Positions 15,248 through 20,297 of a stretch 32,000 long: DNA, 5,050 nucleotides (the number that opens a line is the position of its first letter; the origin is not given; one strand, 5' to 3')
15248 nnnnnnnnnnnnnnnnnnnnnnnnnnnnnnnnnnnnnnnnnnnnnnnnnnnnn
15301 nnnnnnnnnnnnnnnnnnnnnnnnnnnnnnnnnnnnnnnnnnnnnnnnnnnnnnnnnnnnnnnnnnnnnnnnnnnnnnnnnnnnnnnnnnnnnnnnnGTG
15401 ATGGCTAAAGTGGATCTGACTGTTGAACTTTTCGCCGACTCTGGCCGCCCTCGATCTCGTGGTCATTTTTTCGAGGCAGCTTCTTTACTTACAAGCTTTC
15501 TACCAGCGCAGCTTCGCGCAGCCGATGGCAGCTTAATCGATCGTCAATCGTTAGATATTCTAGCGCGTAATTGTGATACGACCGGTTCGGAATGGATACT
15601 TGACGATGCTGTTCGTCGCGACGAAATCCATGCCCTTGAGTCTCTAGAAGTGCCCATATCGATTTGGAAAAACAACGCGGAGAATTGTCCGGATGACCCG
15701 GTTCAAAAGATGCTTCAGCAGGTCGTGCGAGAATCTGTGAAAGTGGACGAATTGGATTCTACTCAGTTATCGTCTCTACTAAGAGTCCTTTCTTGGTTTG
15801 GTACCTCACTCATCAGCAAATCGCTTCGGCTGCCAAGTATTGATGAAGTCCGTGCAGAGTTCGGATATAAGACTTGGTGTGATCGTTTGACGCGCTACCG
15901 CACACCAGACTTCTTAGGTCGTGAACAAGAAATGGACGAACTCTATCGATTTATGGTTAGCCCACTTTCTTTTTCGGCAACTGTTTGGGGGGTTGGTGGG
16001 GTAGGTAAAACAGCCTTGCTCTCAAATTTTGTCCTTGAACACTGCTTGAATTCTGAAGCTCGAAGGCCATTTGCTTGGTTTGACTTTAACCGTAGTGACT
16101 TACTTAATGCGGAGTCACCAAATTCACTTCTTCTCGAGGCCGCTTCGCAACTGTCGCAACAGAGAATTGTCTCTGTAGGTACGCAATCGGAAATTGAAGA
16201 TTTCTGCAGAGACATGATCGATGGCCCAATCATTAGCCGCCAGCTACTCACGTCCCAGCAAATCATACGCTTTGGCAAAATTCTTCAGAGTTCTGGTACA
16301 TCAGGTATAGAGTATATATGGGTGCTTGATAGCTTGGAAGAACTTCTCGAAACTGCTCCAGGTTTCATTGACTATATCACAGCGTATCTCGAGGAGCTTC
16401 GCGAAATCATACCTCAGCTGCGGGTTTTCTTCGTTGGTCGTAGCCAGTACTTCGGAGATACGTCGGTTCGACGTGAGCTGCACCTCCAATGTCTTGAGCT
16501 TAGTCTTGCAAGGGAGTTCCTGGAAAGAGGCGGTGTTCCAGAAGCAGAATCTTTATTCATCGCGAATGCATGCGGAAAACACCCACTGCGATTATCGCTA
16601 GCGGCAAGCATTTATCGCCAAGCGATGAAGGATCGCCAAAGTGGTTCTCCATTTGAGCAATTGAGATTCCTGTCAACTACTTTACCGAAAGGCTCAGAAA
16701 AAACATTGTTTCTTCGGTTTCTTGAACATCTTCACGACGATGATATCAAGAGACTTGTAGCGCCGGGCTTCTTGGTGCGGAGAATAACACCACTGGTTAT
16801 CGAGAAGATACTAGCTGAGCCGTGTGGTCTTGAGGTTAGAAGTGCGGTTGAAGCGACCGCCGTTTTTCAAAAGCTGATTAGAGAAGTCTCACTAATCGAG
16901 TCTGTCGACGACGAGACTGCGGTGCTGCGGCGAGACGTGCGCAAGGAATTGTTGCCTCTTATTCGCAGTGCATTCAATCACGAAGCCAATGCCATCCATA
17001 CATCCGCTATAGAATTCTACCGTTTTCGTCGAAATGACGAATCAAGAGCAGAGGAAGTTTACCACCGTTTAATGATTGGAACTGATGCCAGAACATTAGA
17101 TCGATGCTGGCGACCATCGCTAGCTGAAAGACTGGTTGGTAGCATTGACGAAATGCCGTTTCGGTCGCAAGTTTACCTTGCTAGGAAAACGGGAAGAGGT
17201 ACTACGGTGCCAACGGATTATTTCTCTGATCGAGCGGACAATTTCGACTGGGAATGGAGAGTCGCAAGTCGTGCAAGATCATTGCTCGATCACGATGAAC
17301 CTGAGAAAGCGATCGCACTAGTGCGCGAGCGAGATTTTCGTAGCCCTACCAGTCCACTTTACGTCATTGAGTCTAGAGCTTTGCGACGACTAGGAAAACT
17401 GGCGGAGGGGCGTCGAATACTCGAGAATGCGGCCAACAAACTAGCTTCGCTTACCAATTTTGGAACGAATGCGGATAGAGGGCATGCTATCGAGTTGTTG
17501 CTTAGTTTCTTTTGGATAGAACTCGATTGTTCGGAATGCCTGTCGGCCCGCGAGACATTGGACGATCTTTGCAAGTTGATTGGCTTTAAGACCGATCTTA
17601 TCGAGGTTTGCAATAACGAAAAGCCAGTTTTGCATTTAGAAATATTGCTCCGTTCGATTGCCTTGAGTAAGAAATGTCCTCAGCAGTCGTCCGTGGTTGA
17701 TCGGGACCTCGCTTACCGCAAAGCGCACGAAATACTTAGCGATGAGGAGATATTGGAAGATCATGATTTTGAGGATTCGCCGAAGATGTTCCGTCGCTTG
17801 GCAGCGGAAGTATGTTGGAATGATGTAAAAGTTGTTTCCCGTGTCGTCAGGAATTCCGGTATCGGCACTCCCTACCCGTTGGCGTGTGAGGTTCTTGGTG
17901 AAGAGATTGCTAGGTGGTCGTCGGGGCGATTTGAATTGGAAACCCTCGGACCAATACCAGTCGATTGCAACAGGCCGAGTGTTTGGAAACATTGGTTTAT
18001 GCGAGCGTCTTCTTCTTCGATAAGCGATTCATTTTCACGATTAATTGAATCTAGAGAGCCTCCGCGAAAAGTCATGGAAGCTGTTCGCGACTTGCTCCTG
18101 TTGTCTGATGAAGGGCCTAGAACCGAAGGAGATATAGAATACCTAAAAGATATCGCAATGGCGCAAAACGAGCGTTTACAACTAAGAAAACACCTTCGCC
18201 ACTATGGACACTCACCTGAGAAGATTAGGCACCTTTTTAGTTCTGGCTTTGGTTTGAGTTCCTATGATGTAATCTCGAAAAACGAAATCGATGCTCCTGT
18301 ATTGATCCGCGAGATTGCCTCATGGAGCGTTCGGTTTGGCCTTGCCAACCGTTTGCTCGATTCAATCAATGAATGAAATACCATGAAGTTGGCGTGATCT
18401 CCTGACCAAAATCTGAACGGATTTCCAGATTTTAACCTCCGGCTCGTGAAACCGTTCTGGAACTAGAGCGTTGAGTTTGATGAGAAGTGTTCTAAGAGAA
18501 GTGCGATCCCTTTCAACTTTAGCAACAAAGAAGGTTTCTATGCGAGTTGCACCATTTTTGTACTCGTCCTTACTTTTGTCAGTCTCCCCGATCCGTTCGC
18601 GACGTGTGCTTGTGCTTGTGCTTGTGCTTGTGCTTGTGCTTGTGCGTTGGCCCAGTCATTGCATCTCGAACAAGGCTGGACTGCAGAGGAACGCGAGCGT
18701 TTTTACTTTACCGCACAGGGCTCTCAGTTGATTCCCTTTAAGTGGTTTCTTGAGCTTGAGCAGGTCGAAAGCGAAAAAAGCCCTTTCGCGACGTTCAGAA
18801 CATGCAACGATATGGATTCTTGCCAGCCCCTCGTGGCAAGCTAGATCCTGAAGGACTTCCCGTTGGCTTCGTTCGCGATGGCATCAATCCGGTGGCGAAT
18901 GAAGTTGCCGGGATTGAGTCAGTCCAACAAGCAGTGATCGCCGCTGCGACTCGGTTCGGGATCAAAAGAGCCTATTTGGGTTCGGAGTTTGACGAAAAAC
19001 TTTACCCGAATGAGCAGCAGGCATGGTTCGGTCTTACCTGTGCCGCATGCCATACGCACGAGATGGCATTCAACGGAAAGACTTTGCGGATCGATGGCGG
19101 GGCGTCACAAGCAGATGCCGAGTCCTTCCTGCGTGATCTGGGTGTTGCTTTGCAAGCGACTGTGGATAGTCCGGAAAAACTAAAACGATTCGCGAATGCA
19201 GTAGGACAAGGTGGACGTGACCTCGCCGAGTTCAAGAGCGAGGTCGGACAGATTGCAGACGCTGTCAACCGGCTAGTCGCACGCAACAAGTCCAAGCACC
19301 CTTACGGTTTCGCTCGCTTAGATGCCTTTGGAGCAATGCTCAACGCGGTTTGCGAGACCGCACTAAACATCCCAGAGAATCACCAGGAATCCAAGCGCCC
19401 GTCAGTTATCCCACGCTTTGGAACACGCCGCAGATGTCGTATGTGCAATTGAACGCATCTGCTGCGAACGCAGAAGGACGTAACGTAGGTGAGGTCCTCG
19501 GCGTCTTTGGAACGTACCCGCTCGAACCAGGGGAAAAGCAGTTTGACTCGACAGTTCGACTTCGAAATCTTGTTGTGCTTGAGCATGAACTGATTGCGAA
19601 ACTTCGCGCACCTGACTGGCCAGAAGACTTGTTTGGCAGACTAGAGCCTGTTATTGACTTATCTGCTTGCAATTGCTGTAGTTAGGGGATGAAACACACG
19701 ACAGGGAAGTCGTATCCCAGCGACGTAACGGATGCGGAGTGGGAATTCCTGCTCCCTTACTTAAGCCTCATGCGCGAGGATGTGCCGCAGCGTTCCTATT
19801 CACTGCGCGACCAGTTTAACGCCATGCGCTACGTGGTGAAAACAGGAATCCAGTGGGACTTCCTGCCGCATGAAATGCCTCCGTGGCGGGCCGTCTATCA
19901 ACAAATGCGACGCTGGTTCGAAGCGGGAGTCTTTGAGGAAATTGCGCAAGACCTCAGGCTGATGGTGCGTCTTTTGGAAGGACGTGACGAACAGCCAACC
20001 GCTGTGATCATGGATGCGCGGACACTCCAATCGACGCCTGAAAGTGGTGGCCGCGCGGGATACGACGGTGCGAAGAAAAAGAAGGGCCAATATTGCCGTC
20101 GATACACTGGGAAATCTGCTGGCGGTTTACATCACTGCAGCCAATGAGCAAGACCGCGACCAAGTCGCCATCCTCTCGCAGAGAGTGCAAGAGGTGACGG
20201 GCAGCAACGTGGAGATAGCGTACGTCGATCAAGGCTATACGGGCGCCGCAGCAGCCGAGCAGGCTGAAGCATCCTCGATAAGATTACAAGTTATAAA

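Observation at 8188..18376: Six-gene operon coupling two P-loop/STAND NTPases to an active + inactive trypsin-fold pair and two orphan proteins: candidate undescribed conflict/defence system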

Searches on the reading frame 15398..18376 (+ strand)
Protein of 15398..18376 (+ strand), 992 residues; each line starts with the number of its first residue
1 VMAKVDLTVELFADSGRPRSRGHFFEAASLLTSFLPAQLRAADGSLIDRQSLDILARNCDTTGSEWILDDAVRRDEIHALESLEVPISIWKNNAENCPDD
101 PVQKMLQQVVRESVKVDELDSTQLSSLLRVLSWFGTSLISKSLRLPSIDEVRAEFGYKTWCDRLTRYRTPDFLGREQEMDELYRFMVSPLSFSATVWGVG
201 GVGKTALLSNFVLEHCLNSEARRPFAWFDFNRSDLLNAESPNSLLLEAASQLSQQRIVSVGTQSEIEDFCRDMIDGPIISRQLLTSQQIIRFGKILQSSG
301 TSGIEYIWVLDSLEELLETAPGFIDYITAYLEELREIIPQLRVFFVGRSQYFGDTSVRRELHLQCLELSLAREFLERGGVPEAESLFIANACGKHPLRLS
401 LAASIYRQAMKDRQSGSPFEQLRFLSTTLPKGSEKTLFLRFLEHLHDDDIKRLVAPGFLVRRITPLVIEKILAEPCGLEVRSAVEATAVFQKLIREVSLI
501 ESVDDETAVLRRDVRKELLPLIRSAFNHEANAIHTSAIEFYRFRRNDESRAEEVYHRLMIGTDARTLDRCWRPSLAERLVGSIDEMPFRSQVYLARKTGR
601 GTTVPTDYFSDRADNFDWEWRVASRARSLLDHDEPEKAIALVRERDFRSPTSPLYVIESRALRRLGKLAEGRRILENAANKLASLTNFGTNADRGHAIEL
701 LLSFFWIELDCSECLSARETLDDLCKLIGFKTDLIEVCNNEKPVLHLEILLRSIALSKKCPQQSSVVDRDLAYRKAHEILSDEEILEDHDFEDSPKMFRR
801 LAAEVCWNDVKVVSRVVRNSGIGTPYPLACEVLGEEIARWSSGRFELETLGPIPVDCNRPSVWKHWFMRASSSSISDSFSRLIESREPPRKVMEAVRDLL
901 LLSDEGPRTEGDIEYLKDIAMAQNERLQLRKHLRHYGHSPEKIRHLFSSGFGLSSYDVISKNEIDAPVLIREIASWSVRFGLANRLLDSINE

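Call 4: search_protein_families(library=pfam, proteins=[window:15398-18376:+], max_evalue=0.1)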
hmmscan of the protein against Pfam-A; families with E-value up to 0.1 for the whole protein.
window:15398-18376:+ (992 aa): 2 families
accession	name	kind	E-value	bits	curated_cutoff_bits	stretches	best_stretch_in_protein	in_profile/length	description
PF13191.12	AAA_16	-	0.00066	20.7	32.6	1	172-250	2-84/167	AAA ATPase domain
PF01637.24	ATPase_2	-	0.045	14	33.2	1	172-225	1-53/225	ATPase domain predominantly from Archaea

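Call 5: search_protein_families(library=padloc, proteins=[window:15398-18376:+], max_evalue=0.1)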
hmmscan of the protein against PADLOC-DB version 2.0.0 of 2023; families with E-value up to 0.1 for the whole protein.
window:15398-18376:+ (992 aa): 1 family
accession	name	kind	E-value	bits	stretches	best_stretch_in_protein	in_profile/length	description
PDLC01681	Cas13a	-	0.016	13.7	0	757-964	34-148/166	Cas13a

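Call 46: search_protein_families(library=ncbifam, proteins=[window:15398-18376:+], max_evalue=0.1)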
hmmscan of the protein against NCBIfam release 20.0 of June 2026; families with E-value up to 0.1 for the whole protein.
window:15398-18376:+ (992 aa): 2 families
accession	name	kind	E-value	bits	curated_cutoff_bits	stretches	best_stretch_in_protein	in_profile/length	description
NF040586.1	FxSxx_TPR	equivalog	0.00056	18.5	300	1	168-212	4-46/830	FxSxx-COOH system tetratricopeptide repeat protein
NF052415.1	T3SS_chap_SctY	equivalog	0.009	16.5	70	1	625-677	46-102/106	type III secretion apparatus assembly chaperone SctY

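Call 48: search_solved_structures(query=window:15398-18376:+, max_evalue=10)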
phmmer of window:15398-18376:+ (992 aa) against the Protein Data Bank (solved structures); distinct sequences matched with E-value up to 10: 0.

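Call 55: search_protein_representatives(protein=window:15398-18376:+)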
Query: 992 residues. Proteins with E-value up to 0.001 (for the whole library): 1941; up to 1e-10: 1520; up to 1e-30: 770. The best 150 are listed.
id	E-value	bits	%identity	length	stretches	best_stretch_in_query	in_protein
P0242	0.0e+00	2231.0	100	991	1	2-992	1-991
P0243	2.2e-110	386.5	39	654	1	18-636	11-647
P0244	1.8e-100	353.7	31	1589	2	18-681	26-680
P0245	2.3e-98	346.7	31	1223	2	20-679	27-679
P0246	2.1e-90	320.4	30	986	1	16-986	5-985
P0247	6.2e-88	312.2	30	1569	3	24-682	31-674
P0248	1.5e-87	310.9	29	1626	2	8-676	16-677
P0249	3.2e-87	309.8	30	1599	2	19-674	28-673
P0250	5.6e-87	309.0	55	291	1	433-711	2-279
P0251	9.0e-86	305.0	30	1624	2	24-679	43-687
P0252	3.8e-76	273.2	30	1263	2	236-679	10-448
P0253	7.5e-74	265.6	29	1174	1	23-905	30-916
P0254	6.1e-73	262.6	30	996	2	289-841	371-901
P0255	7.3e-73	262.3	33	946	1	23-806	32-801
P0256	1.6e-71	257.9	30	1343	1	24-842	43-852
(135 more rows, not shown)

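Call 68: find_related_loci(query=A4, collection=metagenome_contigs, flank=8000)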
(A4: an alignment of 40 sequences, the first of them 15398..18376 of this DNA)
Query A4 (992 aa) in metagenome_contigs; peptide patterns used: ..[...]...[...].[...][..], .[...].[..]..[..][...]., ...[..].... (x = any residue, [..] = any of these).
600 stretches matched a pattern (row limit reached: there are more); 137 encode a relative of the query (tblastn E <= 1e-3); the best 80 are kept; 80 distinct loci.
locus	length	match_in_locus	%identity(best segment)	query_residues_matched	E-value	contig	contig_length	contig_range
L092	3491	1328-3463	30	24-704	1e-76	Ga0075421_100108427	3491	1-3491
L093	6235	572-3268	27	19-883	2e-73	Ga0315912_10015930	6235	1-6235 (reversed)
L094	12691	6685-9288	28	20-900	4e-69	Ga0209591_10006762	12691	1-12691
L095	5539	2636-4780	30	24-678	9e-69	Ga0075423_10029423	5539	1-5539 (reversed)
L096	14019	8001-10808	27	18-900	4e-68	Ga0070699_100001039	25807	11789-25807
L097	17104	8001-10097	30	24-688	4e-66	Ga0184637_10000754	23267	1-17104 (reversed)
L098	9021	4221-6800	26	66-909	2e-63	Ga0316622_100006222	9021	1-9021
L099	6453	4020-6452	28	20-817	5e-63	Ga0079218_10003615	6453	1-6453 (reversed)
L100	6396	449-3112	26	56-913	3e-63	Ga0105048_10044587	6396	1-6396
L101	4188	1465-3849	28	19-822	4e-63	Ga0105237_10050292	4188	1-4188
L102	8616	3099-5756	28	22-888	8e-63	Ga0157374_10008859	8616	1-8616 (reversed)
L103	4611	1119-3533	27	24-842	8e-62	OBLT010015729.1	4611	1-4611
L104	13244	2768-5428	27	22-888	1e-60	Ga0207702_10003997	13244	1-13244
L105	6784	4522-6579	28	21-662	4e-60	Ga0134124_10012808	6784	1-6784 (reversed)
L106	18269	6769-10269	27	26-688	5e-58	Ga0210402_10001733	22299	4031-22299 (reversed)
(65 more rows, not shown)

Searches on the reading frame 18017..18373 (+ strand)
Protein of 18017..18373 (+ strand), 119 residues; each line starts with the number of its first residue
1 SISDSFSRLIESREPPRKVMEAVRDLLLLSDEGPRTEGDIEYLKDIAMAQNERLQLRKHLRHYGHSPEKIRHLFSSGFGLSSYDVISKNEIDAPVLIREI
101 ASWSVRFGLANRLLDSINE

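Call 24: search_protein_families(library=pfam, proteins=[window:18017-18373:+], max_evalue=10)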
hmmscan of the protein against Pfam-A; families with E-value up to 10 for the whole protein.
seq(119 aa): 1 family
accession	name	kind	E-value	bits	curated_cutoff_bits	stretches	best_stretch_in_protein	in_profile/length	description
PF20110.4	DUF6500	-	0.22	11.8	23.7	1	79-105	10-35/53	Family of unknown function (DUF6500)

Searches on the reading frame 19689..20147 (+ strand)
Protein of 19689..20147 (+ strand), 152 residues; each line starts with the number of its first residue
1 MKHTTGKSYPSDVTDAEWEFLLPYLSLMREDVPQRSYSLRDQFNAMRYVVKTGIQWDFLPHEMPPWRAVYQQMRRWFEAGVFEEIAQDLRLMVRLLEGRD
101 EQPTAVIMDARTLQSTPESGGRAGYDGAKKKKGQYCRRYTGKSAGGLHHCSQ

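Call 6: search_protein_families(library=pfam, proteins=[window:19689-20147:+], max_evalue=0.001)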
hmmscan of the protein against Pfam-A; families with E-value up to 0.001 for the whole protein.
window:19689-20147:+ (152 aa): 1 family
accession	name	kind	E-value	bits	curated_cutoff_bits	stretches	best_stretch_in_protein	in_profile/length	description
PF13340.11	DUF4096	-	1.8e-22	79.8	34.3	1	13-85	1-75/76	Putative transposase of IS4/5 family (DUF4096)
